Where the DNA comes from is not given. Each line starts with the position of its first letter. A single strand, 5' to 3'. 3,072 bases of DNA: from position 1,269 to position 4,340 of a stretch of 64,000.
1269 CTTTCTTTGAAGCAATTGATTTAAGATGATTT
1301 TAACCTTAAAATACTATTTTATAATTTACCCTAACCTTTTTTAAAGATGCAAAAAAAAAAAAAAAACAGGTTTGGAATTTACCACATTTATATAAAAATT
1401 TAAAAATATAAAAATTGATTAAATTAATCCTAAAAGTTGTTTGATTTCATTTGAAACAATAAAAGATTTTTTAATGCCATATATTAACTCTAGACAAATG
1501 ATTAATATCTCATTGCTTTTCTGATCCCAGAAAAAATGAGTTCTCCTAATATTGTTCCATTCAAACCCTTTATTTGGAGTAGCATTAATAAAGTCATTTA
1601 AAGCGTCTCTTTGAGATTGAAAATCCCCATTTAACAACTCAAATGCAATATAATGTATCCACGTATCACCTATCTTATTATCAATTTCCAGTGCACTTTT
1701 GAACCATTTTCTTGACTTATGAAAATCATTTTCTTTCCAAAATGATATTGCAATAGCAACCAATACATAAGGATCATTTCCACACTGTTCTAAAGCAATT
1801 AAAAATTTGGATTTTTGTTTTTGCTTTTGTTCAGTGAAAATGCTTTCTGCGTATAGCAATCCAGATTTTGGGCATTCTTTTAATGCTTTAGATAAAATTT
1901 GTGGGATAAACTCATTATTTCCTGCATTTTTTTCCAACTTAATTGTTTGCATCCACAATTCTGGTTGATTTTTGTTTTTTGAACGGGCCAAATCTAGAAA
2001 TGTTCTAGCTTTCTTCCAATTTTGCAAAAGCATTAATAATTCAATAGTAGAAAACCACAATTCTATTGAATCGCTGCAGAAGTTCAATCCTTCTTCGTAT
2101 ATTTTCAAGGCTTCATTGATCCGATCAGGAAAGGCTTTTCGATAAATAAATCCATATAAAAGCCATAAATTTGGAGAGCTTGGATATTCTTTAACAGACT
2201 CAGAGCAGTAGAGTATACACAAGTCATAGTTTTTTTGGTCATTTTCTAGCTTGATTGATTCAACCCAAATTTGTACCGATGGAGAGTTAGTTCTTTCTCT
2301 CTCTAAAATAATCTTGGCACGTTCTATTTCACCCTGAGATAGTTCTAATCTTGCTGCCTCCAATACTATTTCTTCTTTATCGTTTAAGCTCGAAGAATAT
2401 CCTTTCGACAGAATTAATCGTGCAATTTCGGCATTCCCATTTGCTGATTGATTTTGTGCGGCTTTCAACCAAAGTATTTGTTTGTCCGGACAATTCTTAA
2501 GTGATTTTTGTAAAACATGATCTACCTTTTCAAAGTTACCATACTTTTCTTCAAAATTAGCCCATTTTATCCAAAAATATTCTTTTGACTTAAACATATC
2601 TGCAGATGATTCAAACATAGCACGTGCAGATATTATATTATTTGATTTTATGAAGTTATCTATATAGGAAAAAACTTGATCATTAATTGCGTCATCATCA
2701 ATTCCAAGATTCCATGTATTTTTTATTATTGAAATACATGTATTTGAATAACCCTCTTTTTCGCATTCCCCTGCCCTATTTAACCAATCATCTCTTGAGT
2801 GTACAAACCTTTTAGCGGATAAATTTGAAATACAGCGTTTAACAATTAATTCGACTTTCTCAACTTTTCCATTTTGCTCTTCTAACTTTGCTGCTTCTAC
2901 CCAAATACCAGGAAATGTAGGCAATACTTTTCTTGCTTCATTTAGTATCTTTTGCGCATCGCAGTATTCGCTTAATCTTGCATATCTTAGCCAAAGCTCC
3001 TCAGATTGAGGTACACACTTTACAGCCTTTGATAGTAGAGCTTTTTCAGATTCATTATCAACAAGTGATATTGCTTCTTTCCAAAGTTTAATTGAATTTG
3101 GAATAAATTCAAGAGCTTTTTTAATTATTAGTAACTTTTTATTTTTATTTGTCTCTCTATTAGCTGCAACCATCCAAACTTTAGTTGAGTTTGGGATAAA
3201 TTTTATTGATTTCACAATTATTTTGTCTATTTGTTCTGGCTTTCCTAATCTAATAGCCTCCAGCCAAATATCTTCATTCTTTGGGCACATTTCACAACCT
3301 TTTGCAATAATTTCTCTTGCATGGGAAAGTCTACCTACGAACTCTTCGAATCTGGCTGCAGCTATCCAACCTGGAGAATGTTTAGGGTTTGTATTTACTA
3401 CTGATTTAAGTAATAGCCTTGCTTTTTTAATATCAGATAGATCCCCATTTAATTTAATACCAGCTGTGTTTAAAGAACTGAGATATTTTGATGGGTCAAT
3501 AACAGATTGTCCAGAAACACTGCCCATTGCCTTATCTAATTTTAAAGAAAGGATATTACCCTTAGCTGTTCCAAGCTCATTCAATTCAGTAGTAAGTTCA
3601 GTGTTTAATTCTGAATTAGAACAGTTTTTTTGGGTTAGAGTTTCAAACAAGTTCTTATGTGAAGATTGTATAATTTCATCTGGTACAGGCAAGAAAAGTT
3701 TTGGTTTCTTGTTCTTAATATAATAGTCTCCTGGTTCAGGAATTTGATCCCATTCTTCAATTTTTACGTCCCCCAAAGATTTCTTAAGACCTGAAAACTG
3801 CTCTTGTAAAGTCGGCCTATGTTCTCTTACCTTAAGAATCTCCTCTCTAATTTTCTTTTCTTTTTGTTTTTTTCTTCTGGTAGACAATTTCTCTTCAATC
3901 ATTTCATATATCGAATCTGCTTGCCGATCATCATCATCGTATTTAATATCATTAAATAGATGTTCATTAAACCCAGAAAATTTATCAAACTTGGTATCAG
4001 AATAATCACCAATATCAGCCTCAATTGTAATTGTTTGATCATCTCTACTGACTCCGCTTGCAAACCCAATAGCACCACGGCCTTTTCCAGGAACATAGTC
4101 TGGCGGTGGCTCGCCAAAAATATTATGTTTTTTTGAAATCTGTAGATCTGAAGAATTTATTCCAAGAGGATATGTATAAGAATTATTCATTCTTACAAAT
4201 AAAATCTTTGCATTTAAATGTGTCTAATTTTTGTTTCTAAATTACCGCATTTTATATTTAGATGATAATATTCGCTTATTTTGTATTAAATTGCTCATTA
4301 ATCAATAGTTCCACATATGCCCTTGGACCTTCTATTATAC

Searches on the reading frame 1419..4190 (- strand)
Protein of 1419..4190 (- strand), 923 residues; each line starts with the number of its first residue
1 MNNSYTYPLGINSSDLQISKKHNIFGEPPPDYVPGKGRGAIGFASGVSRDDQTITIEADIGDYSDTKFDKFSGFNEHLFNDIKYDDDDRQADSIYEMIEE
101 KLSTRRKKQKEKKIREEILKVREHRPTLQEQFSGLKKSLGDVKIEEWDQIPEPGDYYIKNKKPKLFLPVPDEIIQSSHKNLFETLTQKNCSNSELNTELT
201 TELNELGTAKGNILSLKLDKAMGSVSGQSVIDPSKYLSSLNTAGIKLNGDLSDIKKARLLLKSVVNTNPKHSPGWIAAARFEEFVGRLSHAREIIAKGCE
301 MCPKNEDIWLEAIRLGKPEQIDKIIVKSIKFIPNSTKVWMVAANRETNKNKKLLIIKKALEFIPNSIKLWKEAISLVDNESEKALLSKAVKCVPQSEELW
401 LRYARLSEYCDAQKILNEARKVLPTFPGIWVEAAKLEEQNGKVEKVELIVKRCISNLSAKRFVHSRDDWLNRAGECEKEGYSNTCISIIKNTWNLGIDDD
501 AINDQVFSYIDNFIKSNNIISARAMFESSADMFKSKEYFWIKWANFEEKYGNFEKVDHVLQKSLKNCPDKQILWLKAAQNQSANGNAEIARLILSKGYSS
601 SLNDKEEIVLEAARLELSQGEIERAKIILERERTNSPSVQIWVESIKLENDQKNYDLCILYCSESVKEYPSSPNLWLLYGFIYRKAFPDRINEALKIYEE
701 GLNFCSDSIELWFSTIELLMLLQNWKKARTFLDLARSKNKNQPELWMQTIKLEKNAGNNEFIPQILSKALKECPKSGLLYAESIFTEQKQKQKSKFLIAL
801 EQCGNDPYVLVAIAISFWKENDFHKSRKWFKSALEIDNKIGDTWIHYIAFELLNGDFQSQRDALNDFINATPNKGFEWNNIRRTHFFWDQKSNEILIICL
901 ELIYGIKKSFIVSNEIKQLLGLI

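Call 7: search_protein_families(library=pfam, proteins=[window:1419-4190:-], max_evalue=1)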
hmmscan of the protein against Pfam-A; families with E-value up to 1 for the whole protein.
window:1419-4190:- (923 aa): 21 families
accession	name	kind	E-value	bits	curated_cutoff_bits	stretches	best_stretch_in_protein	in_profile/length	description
PF06424.17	PRP1_N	-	3.1e-37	128.7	22.4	1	28-159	1-144/144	PRP1 splicing factor, N-terminal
PF13428.12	TPR_14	-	2.3e-34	114.7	23.5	4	274-315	3-44/44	Tetratricopeptide repeat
PF23241.1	HAT_PRP39_C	-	3.4e-21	76.2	33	4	539-649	27-137/139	PRP39 C-terminal HAT repeat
PF23240.1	HAT_PRP39_N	-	9.5e-20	71.8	27.7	3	635-771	10-153/168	PRP39 N-terminal HAT repeat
PF23233.1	HAT_Syf1_CNRKL1_N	-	2.4e-16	60.4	27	3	635-735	12-120/161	Pre-mRNA-splicing factor Syf1/CNRKL1 N-terminal HAT repeat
PF14559.12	TPR_19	-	1.1e-13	51.8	25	1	690-747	6-63/68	Tetratricopeptide repeat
PF05843.20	Suf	-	3.2e-13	49.5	24.7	3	509-569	23-83/532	Suppressor of forked protein (Suf)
PF23231.1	HAT_Syf1_CNRKL1_C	-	1.2e-07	31.3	27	1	508-630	174-304/397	Pre-mRNA-splicing factor Syf1/CRNKL1 C-terminal HAT repeat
PF13429.12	TPR_15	-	2.5e-07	30.8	26.2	1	707-797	108-203/280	Tetratricopeptide repeat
PF07719.23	TPR_2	-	7.4e-06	26.1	27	1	808-838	2-32/34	Tetratricopeptide repeat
PF13431.12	TPR_17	-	1.5e-05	25.4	24.4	0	662-685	2-25/34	Tetratricopeptide repeat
PF23914.1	TPR_CcmH_CycH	-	0.00097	19.4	42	0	253-310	31-88/158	Cytochrome c-type biogenesis protein H TPR domain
PF13181.12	TPR_8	-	0.0017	18.8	25.7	0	810-839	4-33/34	Tetratricopeptide repeat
PF04733.20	Coatomer_E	-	0.0035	17.2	21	1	689-777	181-270/290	Coatomer epsilon subunit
PF00515.34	TPR_1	-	0.013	15.8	27.8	0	810-837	4-31/34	Tetratricopeptide repeat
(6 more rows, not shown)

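Call 9: list_cluster_members(proteins=[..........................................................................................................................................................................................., window:1422-4190:-, window:8221-8952:-, window:6915-8189:+])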
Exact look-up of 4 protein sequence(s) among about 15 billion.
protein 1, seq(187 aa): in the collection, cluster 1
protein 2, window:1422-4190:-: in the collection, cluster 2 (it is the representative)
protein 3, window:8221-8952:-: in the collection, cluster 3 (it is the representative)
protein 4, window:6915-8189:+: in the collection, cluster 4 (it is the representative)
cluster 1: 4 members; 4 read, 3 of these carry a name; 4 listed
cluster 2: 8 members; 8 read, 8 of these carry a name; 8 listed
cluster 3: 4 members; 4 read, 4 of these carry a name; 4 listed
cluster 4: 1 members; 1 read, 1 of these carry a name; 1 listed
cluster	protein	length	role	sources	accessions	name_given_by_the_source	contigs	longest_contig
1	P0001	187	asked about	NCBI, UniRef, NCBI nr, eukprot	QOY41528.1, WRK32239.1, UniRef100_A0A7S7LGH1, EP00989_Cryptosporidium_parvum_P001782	Uncharacterized protein cpbgf_500923 [Cryptosporidium parvum] | Uncharacterized protein n=1 Tax=Cryptosporidium parvum TaxID=5807 RepID=A0A7S7LGH1_CRYPV | Uncharacterized protein CPATCC_0022740 [Cryptosporidium parvum]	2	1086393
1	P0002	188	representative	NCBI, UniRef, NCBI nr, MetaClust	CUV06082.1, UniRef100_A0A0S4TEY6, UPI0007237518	unnamed protein product [Cryptosporidium hominis] | Uncharacterized protein n=1 Tax=Cryptosporidium hominis TaxID=237895 ... | status=active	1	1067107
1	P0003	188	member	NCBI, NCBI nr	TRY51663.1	Uncharacterized protein CTYZ_00003258 [Cryptosporidium tyzzeri]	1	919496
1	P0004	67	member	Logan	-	-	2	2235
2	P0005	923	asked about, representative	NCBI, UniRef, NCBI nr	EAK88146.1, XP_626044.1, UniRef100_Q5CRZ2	Pre-mRNA splicing factor Pro1/Prp6. HAT repeat protein [Cryptosporidium parvum Iowa II] | Pre-mRNA splicing factor Pro1/Prp6. HAT repeat protein n=1 Tax=Cryptosporidium parvum ...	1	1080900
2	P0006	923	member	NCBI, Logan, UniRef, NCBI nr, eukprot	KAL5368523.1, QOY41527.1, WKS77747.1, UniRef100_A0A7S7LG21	Pre-mRNA splicing factor Pro1/Prp6 and HAT repeat protein [Cryptosporidium parvum] | PRP1 splicing factor N-terminal domain-containing protein n=1 Tax=Cryptosporidium parvum ... | Pre-mRNA-processing factor 6/Prp1/STA1 [Cryptosporidium parvum]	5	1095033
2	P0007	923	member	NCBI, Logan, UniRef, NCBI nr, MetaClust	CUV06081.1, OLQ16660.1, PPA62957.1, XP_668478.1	unnamed protein product [Cryptosporidium hominis] | PRP1 splicing factor N-terminal domain-containing protein n=2 Tax=Cryptosporidium hominis ... | pre-mRNA splicing factor [Cryptosporidium hominis TU502]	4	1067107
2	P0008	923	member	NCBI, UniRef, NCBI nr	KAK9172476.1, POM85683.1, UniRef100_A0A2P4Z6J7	PRP1 splicing factor N-terminal family protein [Cryptosporidium meleagridis] | PRP1 splicing factor N-terminal family protein n=1 Tax=Cryptosporidium meleagridis ...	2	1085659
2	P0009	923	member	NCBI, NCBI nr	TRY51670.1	Pre-mRNA-processing factor 6/Prp1/STA1 [Cryptosporidium tyzzeri]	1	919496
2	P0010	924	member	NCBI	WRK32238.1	Pre-mRNA-processing factor 6/Prp1/STA1, partial [Cryptosporidium parvum]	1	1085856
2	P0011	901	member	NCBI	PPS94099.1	Pre-mRNA-processing factor 6/Prp1/STA1, partial [Cryptosporidium hominis]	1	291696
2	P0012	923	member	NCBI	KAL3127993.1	Prp6 and HAT [Cryptosporidium hominis]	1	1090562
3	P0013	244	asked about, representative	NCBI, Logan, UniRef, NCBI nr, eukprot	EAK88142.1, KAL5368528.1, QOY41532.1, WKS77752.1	Oxr1p like TLDc domain containing protein [Cryptosporidium parvum Iowa II] | Oxidation resistance protein 1 n=2 Tax=Cryptosporidium parvum TaxID=5807 ... | QOY41532.1 hypothetical protein CPATCC_002096 [Cryptosporidium parvum]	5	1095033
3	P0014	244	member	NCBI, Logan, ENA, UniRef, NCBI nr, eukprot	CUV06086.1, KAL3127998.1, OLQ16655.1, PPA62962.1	unnamed protein product [Cryptosporidium hominis] | Oxidation resistance protein 1 n=1 Tax=Cryptosporidium hominis TaxID=237895 ... | hypothetical protein [Cryptosporidium hominis TU502]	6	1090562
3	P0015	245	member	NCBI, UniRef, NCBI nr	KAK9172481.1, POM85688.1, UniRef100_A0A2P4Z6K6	TLD protein family protein [Cryptosporidium meleagridis] | Oxidation resistance protein 1 n=1 Tax=Cryptosporidium meleagridis TaxID=93969 ...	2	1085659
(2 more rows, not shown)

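Call 20: predict_structure(alignment_id=A1)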
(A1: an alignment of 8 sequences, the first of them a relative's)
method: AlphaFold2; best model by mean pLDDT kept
length: 187 residues; sequences in the alignment: 8
mean_pLDDT: 39.6   pTM: 0.23
mean pLDDT of the five models: 39.6, 37.0, 35.7, 35.0, 34.7
residues with pLDDT >= 90: 0; 70-90: 0; 50-70: 19; < 50: 168
segments of 3 or more residues with pLDDT < 50: 1-28, 48-50, 53-166, 169-187
pLDDT, mean of each block of 10 residues (from residue 1): 29 40 42 54 50 46 38 39 36 32 32 37 34 32 38 42 46 44 37
secondary structure, 60 per line:
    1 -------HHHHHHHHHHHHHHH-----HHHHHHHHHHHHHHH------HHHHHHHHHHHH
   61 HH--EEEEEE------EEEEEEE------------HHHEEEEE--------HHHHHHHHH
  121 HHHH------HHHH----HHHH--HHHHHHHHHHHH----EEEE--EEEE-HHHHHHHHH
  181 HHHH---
elements in order: H8-22 H28-42 H49-62 E65-70 E77-83 E99-103 H112-124 H131-134 H139-142 H145-156 E161-164 E167-170 H172-184

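Call 21: search_protein_representatives(alignment_id=A1)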
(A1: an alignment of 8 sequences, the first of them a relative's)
Query: 8 sequences, 188 profile positions. Proteins with E-value up to 0.001 (for the whole library): 11; up to 1e-10: 7; up to 1e-30: 3. The best 11 are listed.
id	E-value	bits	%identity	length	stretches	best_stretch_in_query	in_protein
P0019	1.0e-107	374.3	-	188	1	1-187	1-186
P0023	4.4e-43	163.5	-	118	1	6-119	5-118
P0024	1.4e-31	126.1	-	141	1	21-151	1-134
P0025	7.1e-27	110.7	-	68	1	53-118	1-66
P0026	7.8e-22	94.3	-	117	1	65-182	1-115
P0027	1.5e-13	67.2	-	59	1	65-120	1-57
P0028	4.3e-11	59.2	-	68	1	52-118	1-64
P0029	9.1e-05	38.6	-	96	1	65-120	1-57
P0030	3.5e-04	36.7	-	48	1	141-184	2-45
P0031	4.4e-04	36.4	-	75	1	54-118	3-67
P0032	4.8e-04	36.2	-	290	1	68-157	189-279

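Call 24: search_solved_structures(query=A3, max_evalue=10, show_alignments=3)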
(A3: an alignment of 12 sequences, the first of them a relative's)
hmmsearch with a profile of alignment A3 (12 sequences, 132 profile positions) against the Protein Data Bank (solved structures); distinct sequences matched with E-value up to 10: 5.
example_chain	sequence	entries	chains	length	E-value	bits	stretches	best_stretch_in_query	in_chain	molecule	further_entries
6c1d_P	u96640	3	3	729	0.086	16.3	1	21-59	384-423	Unconventional myosin-Ib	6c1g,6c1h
4l79_A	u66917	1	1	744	0.092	16.2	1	21-59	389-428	Unconventional myosin-Ib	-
5v7x_A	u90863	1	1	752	0.095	16.2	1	21-59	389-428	Unconventional myosin-Ib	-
4byf_A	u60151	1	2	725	0.65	13.5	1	28-61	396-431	UNCONVENTIONAL MYOSIN-IC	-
9cfu_P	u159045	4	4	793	0.73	13.3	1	28-61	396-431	Unconventional myosin-Ic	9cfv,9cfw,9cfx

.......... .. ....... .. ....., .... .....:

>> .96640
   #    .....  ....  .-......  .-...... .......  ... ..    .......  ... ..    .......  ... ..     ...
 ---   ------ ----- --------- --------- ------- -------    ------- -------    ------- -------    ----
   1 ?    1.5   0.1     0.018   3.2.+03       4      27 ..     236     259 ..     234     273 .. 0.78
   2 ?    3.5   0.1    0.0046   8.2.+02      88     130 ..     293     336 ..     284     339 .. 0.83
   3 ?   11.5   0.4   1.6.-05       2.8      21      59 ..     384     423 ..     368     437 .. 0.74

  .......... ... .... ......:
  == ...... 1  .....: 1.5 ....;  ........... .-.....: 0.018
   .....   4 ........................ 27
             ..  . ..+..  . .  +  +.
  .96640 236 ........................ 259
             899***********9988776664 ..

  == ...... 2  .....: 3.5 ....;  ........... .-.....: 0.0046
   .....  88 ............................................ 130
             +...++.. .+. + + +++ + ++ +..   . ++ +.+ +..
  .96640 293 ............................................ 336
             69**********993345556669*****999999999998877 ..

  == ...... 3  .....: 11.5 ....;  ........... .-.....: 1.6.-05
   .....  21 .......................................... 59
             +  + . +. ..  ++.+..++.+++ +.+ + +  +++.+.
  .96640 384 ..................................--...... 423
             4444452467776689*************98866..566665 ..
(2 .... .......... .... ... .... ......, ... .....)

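Call 25: search_protein_families(library=pfam, alignment_id=A3, max_evalue=1)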
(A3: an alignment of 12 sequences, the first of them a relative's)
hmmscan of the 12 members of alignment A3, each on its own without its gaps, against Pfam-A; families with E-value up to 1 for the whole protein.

A. member 1, P0001 (187 aa): 4 families
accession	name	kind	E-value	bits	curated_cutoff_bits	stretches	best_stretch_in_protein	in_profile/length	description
PF07574.19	SMC_Nse1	-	0.0064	16.8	23.3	1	137-178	152-194/194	Nse1 non-SMC component of SMC5-6 complex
PF15927.10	Casc1_N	-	0.025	14.7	28.2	1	16-58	75-114/201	Cancer susceptibility candidate 1 N-terminus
PF07061.16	Swi5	-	0.035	14.6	22.1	1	106-118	40-52/80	Swi5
PF20840.3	DUF5382_N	-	0.1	13.3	27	0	32-55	13-36/132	Family of unknown function (DUF5382) N-terminal domain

B. families by the number of members that match (of 12 scanned): 8 families
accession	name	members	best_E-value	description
PF15927.10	Casc1_N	3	0.014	Cancer susceptibility candidate 1 N-terminus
PF07574.19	SMC_Nse1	2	0.0064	Nse1 non-SMC component of SMC5-6 complex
PF07061.16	Swi5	1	0.035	Swi5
PF25357.1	PH_S11IP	1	0.065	STK11-interacting protein PH domain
PF24493.1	INTS4_8HBD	1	0.079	INTS4 8 helical bundle domain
PF21496.2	MIC5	1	0.084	Microneme protein MIC5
PF20840.3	DUF5382_N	1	0.1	Family of unknown function (DUF5382) N-terminal domain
PF17809.6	UPA_2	1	0.22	UPA domain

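Call 26: find_homologous_proteins(query=A3, max_evalue=1)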
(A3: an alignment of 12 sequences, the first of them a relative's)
Query A3 (12 sequences) (187 aa, profile of the alignment): 16 proteins with E <= 1 among 3306 candidates.
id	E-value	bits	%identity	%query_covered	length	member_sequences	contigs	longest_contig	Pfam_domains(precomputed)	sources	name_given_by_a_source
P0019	5.1e-57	210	83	98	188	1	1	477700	-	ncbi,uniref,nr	ncbi:uncharacterized protein ELE39_002849 [Cryptosporidium sp. chipmunk genotype I]|uniref:uncharact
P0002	5.2e-55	203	97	100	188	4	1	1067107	-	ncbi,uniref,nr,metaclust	ncbi:unnamed protein product [Cryptosporidium hominis]|uniref:Uncharacterized protein n=1 Tax=Crypto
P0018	1.6e-50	189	89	100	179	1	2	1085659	-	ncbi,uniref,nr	ncbi:hypothetical protein CmeUKMEL1_18650 [Cryptosporidium meleagridis]|uniref:Uncharacterized prote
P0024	6.7e-45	170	46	72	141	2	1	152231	-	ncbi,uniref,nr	ncbi:hypothetical protein FG379_001970 [Cryptosporidium bovis]|uniref:uncharacterized protein n=1 Ta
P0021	1.0e-43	167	94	63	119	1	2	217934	-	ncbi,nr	ncbi:hypothetical protein ChUKH1_11430 [Cryptosporidium hominis]|nr:hypothetical protein ChTU502y201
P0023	1.9e-41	159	67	60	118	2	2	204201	-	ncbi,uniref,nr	ncbi:hypothetical protein OIY81_781 [Cryptosporidium canis]|uniref:Uncharacterized protein n=1 Tax=C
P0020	9.2e-40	154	87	100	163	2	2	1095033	-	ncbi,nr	ncbi:hypothetical protein CPHLJ_5g925 [Cryptosporidium parvum]|nr:hypothetical protein CPCDC_5g925 [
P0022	8.0e-34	135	65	63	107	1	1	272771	-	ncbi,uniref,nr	ncbi:uncharacterized protein cubi_01784 [Cryptosporidium ubiquitum]|uniref:Uncharacterized protein n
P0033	7.3e-29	119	40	67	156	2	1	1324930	-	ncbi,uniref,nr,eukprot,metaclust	ncbi:uncharacterized protein CMU_040970 [Cryptosporidium muris RN66]|uniref:Uncharacterized protein 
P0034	3.4e-27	113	60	36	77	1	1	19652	-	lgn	-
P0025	2.3e-26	110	68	34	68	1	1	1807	-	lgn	-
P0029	1.9e-23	101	42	30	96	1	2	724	-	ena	-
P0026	4.3e-22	97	48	63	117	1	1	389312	-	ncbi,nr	ncbi:hypothetical protein HWI79_2177 [Cryptosporidium felis]|nr:hypothetical protein HWI79_2177 [Cry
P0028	4.4e-22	97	46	35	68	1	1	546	-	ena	-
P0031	3.8e-20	90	37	33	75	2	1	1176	-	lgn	-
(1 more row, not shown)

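Call 27: find_encoding_contigs(protein=P0033, flank=4000, max_places=1)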
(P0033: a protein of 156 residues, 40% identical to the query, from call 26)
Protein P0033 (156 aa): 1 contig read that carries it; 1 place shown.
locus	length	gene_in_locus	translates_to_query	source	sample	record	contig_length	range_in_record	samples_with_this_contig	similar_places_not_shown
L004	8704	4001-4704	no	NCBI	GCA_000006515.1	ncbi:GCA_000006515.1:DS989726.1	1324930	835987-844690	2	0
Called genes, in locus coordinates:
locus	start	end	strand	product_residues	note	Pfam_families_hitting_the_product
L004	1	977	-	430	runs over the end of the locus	-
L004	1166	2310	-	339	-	PF02629:CoA_binding, PF00549:Ligase_CoA, PF13607:Succ_CoA_lig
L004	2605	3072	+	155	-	-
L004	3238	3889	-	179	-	PF02996:Prefoldin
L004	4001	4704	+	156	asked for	-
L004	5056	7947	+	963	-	PF06424:PRP1_N, PF07719:TPR_2 (faint), PF23240:HAT_PRP39_N (faint), PF05843:Suf (faint), PF13428:TPR_14 (faint), PF23233:HAT_Syf1_CNRKL1_N (faint), PF23241:HAT_PRP39_C, PF14559:TPR_19 (weak), +4 more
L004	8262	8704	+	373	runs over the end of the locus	-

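Call 28: find_encoding_contigs(protein=P0024, flank=4000, max_places=1)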
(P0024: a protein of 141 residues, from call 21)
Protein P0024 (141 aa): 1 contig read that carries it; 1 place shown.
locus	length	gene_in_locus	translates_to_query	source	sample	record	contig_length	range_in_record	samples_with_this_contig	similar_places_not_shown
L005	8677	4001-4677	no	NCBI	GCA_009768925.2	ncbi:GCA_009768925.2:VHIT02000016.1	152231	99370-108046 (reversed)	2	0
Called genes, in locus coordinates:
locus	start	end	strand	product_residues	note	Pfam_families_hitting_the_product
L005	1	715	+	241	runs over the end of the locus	PF07534:TLD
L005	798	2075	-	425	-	-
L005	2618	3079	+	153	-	PF00125:Histone, PF16211:Histone_H2A_C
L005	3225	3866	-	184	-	PF02996:Prefoldin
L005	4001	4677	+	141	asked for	-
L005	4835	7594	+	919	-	PF06424:PRP1_N, PF23240:HAT_PRP39_N (faint), PF13429:TPR_15 (faint), PF14559:TPR_19 (faint), PF13428:TPR_14 (weak), PF23231:HAT_Syf1_CNRKL1_C (faint), PF05843:Suf (weak), PF23241:HAT_PRP39_C, +1 more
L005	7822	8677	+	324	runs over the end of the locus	-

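Call 29: find_encoding_contigs(protein=P0026, flank=4000, max_places=1)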
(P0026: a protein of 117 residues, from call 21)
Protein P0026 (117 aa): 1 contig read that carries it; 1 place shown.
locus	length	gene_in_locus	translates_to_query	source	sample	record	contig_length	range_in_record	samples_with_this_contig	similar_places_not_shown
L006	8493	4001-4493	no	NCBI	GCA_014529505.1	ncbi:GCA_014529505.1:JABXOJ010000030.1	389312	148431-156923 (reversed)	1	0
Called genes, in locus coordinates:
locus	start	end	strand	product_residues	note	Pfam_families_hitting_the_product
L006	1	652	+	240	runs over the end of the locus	PF07534:TLD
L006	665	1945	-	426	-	-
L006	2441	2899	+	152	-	PF00125:Histone, PF16211:Histone_H2A_C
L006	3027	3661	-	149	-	PF02996:Prefoldin (weak)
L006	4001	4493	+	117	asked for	-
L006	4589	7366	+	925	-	PF06424:PRP1_N, PF05843:Suf (faint), PF13428:TPR_14 (faint), PF14559:TPR_19 (faint), PF23241:HAT_PRP39_C, PF23233:HAT_Syf1_CNRKL1_N (weak), PF23240:HAT_PRP39_N, PF23241:HAT_PRP39_C (weak), +3 more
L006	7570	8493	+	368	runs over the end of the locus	-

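Call 30: find_encoding_contigs(protein=P0023, flank=4000, max_places=1)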
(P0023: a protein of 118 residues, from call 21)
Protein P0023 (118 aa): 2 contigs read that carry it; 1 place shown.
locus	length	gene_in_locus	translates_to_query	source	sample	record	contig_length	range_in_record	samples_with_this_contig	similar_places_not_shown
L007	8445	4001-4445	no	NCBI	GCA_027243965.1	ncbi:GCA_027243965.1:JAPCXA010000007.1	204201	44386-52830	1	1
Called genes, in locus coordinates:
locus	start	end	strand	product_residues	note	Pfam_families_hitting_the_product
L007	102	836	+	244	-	PF07534:TLD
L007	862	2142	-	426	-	-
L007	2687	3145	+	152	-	PF00125:Histone, PF16211:Histone_H2A_C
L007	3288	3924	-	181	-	PF02996:Prefoldin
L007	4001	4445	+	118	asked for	-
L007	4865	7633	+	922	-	PF06424:PRP1_N, PF23240:HAT_PRP39_N (faint), PF13428:TPR_14 (faint), PF13429:TPR_15 (faint), PF14559:TPR_19 (faint), PF05843:Suf (faint), PF23231:HAT_Syf1_CNRKL1_C (weak), PF23241:HAT_PRP39_C, +1 more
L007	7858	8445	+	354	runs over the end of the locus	-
